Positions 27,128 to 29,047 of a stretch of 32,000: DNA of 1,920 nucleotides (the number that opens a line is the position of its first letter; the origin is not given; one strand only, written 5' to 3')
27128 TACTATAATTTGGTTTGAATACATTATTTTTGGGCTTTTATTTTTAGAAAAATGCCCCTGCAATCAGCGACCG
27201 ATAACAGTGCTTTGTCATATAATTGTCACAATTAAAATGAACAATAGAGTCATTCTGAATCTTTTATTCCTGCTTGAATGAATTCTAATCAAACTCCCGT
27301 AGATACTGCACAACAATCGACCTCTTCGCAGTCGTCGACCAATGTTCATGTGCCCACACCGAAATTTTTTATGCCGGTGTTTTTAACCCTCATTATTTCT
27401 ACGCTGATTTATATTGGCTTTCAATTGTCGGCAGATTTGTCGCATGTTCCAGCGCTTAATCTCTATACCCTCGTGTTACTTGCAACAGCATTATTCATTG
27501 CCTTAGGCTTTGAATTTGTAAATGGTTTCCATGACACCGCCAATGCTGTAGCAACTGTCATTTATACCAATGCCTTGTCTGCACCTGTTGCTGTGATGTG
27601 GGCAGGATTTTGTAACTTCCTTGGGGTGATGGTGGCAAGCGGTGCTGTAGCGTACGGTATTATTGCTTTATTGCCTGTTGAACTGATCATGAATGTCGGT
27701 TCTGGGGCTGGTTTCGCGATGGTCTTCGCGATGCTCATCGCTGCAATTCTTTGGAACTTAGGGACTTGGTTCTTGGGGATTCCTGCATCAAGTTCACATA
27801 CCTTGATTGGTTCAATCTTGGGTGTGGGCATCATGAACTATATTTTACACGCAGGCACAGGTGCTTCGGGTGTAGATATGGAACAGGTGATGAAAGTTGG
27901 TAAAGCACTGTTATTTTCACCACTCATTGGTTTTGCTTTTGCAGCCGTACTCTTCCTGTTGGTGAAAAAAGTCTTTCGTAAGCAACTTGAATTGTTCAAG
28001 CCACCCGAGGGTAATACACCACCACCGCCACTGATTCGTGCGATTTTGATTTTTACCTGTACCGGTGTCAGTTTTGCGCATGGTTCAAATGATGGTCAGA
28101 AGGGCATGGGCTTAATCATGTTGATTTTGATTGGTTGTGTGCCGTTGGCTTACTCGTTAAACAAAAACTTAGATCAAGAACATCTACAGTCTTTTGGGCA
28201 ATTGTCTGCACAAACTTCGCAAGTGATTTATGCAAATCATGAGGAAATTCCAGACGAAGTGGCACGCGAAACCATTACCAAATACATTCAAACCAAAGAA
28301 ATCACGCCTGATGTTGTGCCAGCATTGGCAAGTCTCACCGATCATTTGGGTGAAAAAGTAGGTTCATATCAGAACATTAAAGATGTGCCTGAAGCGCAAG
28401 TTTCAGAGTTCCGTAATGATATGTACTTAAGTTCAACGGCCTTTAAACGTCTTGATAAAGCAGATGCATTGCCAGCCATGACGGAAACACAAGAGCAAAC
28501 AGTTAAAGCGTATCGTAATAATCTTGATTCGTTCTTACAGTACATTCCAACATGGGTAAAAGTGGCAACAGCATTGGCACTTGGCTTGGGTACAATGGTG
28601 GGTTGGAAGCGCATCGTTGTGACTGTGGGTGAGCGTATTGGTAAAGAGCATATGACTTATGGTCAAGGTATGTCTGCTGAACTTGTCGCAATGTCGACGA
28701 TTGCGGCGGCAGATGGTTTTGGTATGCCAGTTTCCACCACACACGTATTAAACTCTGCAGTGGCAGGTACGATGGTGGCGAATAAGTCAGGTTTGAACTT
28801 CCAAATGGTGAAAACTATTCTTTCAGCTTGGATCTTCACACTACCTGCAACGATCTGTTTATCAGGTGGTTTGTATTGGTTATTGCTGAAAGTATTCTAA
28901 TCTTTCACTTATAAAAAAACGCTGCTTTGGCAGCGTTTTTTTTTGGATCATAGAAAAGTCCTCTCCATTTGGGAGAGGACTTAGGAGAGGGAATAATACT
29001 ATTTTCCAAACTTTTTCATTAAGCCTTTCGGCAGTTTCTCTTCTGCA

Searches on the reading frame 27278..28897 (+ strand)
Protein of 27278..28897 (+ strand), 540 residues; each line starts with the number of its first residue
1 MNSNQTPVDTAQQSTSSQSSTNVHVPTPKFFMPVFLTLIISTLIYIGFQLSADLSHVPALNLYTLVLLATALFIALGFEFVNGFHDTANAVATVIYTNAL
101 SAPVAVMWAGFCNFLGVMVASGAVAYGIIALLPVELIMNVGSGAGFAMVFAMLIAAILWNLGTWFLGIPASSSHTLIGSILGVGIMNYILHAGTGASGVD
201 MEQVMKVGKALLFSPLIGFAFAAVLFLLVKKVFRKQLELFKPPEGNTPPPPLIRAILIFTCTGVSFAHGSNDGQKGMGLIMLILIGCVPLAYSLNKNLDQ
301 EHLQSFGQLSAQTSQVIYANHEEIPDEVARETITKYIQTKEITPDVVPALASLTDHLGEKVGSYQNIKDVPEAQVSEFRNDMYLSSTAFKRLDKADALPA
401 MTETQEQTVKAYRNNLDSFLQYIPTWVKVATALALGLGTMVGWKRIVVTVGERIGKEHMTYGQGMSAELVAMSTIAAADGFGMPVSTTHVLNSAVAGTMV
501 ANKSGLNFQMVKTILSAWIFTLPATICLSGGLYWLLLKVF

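Call 42: search_protein_families(library=pfam, max_evalue=0.001, proteins=[window:27278-28897:+])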
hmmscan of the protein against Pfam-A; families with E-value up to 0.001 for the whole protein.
window:27278-28897:+ (540 aa): 1 family
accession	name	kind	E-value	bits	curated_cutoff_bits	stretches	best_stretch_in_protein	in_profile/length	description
PF01384.25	PHO4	-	4.6e-89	299.3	33.7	1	82-529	1-350/350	Phosphate transporter family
